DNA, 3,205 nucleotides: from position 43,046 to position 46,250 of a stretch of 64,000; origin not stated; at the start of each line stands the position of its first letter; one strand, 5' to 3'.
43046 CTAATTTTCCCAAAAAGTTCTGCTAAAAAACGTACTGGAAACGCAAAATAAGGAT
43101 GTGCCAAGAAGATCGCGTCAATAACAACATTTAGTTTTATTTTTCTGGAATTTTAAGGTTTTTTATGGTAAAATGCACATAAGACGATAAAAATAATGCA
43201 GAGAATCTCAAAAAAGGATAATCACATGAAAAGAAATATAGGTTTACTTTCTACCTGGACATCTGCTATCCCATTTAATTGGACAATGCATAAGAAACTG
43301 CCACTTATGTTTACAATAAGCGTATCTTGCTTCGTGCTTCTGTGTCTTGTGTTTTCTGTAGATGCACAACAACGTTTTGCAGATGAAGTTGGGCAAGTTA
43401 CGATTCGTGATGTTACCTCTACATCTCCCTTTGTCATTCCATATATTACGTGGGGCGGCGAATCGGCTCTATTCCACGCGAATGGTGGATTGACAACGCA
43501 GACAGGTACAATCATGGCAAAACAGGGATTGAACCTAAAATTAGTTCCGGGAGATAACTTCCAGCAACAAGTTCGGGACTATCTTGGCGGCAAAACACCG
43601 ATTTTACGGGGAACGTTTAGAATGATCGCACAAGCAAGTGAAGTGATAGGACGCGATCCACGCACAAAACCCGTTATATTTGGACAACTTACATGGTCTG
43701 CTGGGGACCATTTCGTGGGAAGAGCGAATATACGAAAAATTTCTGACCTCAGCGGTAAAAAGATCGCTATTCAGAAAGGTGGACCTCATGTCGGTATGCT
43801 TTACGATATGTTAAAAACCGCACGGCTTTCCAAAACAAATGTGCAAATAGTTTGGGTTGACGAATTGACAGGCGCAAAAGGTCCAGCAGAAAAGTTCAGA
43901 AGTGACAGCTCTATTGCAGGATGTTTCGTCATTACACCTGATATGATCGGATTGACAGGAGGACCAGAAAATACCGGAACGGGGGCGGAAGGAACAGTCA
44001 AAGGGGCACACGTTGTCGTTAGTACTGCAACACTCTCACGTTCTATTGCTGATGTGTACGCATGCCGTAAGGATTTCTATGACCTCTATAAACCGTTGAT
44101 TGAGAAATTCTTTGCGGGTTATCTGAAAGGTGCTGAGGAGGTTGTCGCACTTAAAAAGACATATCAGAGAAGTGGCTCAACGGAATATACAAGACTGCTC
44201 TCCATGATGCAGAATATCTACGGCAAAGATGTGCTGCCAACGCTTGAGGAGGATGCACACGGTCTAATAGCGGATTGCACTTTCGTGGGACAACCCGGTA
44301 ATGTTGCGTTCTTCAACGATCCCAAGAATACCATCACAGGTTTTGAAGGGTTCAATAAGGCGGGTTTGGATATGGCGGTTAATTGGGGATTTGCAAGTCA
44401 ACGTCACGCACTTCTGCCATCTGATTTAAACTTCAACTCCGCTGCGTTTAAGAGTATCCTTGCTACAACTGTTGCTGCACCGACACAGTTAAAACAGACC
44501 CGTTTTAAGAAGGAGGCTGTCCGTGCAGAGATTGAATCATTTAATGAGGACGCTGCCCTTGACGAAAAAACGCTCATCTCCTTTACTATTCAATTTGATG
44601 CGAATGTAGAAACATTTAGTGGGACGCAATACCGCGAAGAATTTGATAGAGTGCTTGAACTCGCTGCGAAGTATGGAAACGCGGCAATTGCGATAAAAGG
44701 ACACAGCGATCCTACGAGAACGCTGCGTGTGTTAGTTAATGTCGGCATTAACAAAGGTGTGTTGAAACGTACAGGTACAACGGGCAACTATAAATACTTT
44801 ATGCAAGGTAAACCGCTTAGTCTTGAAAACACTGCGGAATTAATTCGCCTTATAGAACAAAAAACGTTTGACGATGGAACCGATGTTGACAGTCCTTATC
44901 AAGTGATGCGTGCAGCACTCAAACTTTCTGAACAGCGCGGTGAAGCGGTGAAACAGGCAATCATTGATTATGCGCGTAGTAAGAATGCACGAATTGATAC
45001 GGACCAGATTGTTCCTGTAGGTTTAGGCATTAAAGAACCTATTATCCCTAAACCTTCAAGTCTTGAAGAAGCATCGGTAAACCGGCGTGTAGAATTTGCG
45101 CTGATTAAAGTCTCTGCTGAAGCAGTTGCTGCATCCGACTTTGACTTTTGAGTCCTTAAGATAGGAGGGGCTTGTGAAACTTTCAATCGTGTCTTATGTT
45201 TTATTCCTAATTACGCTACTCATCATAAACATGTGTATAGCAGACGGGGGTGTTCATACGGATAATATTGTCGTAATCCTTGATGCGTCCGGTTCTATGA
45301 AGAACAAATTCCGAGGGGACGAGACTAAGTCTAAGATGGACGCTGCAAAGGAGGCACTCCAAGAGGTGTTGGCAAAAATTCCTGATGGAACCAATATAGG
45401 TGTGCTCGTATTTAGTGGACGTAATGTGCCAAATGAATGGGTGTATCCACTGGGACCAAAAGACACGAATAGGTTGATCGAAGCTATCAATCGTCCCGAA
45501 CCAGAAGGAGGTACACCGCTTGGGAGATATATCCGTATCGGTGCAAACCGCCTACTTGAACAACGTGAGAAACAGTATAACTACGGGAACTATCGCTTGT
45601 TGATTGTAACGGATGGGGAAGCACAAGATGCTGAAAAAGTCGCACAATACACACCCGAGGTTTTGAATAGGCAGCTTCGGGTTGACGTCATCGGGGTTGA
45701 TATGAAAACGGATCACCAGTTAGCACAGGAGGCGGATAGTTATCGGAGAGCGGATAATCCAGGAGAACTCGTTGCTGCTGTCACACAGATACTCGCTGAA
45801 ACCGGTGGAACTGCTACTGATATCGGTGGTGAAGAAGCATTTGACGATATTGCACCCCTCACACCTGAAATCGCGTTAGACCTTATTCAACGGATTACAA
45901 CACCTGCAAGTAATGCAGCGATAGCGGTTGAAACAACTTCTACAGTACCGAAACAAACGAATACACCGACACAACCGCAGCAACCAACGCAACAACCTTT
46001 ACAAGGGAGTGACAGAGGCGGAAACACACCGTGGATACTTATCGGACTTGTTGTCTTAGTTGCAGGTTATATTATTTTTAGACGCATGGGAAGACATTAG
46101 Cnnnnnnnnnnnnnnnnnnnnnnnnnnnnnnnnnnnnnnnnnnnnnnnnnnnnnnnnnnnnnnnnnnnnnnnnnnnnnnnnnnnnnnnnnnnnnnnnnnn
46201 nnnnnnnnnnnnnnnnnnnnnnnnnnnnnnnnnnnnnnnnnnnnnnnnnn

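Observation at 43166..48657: Uncharacterised four-gene envelope operon: SBP-OmpA fusion / VWA anchor / TM-SBP-OmpA fusion / Tat-exported DUF4159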

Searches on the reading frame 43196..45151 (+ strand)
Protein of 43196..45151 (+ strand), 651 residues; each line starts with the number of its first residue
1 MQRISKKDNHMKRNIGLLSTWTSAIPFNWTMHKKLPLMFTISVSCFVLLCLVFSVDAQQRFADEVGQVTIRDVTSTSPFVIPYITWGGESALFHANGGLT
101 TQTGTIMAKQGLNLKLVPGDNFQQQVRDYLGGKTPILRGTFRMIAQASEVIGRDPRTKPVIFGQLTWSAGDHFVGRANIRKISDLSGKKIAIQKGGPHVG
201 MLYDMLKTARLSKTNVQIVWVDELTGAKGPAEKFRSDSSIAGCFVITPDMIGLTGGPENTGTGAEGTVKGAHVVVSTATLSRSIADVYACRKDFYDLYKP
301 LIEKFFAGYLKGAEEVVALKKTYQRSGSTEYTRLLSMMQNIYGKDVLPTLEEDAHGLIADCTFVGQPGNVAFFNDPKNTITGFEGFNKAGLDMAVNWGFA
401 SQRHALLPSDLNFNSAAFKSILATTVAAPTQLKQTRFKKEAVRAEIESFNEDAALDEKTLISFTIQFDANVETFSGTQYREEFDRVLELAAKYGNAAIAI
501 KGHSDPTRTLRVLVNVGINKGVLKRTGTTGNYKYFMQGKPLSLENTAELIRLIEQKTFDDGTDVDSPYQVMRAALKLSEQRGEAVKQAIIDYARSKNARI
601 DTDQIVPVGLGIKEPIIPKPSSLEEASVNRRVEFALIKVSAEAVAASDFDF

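Call 3: search_protein_families(library=pfam, proteins=[window:43196-45151:+], max_evalue=0.1)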
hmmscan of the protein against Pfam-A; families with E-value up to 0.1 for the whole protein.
window:43196-45151:+ (651 aa): 3 families
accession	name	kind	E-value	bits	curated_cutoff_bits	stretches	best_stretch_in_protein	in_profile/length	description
PF09084.16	NMT1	-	9.3e-05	22.9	20.5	1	177-316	83-209/216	NMT1/THI5 like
PF00691.25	OmpA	-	0.026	15.3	27.2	0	572-619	47-88/98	OmpA family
PF23718.1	DUF7160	-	0.042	14.4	27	0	151-176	9-34/54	Family of unknown function (DUF7160)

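Call 4: search_protein_families(library=ncbifam, proteins=[window:43196-45151:+], max_evalue=0.1)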
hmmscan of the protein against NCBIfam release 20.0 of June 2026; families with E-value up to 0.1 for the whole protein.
window:43196-45151:+ (651 aa): 8 families
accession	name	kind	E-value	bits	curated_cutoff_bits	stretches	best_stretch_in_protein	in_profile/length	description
TIGR01728.1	SsuA_fam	subfamily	6.5e-07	28.8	163.5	1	177-220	93-136/290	aliphatic sulfonate ABC transporter substrate-binding protein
NF053611.1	YiaD_Gzip_OmpA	equivalog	1.5e-05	24.8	175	1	575-635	152-205/206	YiaD family glycine zipper/OmpA-like lipoprotein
NF045788.1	Omp38Acinit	equivalog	0.00056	19.1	500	1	455-508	233-285/354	outer membrane protein Omp38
NF008588.0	PRK11553.1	subfamily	0.0046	16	299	1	177-221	119-163/319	aliphatic sulfonate ABC transporter substrate-binding protein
NF053607.1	CHU_0125_OmpA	equivalog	0.016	13.7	620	1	577-638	583-638/639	CHU_0125 family OmpA-like outer membrane integrity protein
NF053613.1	OMP_toxin_LptF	equivalog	0.06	13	400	1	576-636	192-245/256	lipotoxin F family OmpA-related lipoprotein LptF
NF007804.1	PRK10510.1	equivalog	0.069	12.5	307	1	574-637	161-217/219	OmpA family lipoprotein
NF045787.1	OmpABordt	equivalog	0.071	12.8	200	0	574-637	134-190/194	outer membrane protein OmpA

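Call 30: search_solved_structures(query=window:43196-45151:+, max_evalue=0.1)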
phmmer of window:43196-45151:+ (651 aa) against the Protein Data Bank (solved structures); distinct sequences matched with E-value up to 0.1: 1.
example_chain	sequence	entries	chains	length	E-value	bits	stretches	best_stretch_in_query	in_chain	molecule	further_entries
3td3_A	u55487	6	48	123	0.037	15.5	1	460-513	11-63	Outer membrane protein omp38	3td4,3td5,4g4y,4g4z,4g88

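Call 62: search_protein_families(library=padloc, proteins=[window:43196-45151:+], max_evalue=0.01)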
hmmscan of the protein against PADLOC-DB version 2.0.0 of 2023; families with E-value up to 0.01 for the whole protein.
window:43196-45151:+ (651 aa): 0 families

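Call 64: search_protein_representatives(protein=window:43196-45151:+)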
Query: 651 residues. Proteins with E-value up to 0.001 (for the whole library): 807; up to 1e-10: 523; up to 1e-30: 270. The best 150 are listed.
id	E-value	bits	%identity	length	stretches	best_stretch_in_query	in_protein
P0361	2.1e-240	815.7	46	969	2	73-650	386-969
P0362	8.4e-213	724.5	57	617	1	53-651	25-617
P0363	1.8e-179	614.4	50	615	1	56-651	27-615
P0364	4.0e-165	567.0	47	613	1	33-651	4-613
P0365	2.6e-163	561.0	48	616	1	55-651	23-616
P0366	6.9e-163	559.6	50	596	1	55-650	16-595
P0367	3.5e-160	550.7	47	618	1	56-651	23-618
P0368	4.7e-159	547.0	46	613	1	46-650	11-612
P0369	7.1e-157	539.8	47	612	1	42-651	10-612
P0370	8.4e-155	532.9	49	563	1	91-651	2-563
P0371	1.2e-154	532.4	45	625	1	41-651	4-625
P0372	1.4e-152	525.6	46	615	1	39-645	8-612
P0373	1.4e-151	522.3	46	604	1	46-646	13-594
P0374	1.1e-149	516.0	47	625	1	43-651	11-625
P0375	1.3e-148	512.5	46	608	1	47-651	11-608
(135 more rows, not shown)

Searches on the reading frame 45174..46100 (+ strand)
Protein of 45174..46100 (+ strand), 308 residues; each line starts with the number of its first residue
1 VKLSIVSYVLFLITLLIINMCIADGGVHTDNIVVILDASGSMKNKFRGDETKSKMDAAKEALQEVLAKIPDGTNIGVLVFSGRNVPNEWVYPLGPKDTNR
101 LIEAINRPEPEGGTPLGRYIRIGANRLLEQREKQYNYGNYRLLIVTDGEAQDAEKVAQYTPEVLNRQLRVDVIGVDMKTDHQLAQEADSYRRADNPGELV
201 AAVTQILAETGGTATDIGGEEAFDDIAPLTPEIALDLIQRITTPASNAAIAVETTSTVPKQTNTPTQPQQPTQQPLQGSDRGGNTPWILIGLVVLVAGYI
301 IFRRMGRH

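Call 3: search_protein_families(library=pfam, proteins=[window:45174-46100:+], max_evalue=0.1)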
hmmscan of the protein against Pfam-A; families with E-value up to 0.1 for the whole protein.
window:45174-46100:+ (308 aa): 4 families
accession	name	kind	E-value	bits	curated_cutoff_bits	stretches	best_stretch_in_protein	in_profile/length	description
PF13519.12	VWA_2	-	1.2e-14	55.3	27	1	32-149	1-107/107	von Willebrand factor type A domain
PF00092.34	VWA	-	7.2e-13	49.6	23.8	1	31-185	1-149/174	von Willebrand factor type A domain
PF13768.12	VWA_3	-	2.9e-05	24.6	27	1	31-183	2-141/155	von Willebrand factor type A domain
PF10138.15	vWA-TerF-like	-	0.058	14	29.4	1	31-176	3-142/200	vWA found in TerF C terminus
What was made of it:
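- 45174..46100 (+): Gene B: periplasmic VWA protein with a Pro/Gln/Thr linker and a C-terminal TM anchor. VWA_2 55.3 bits and VWA 49.6 bits at residues 31-185 (call 3).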

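Call 4: search_protein_families(library=ncbifam, proteins=[window:45174-46100:+], max_evalue=0.1)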
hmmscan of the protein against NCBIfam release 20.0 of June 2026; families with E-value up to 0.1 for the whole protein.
window:45174-46100:+ (308 aa): 4 families
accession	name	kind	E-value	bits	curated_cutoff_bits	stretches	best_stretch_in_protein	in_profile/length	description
NF010238.0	PRK13685.1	subfamily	0.0035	16.5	432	1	24-83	89-147/335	hypothetical protein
TIGR02442.1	Cob-chelat-sub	hypoth_equivalog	0.0058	15.1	779.45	1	31-155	474-587/641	putative cobaltochelatase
NF047506.1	VWA_BatB_Lepto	exception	0.051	12.7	350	0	31-163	87-211/324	VWA domain-containing protein BatB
NF047508.1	VWA_BatA_Lepto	exception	0.054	12.5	380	1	31-131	90-188/315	VWA domain-containing protein BatA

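Call 62: search_protein_families(library=padloc, proteins=[window:45174-46100:+], max_evalue=0.01)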
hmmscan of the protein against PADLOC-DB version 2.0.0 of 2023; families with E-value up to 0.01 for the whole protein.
window:45174-46100:+ (308 aa): 1 family
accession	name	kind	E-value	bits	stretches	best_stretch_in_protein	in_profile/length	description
PDLC02224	TerY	-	0.00014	19.5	0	108-158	129-181/277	-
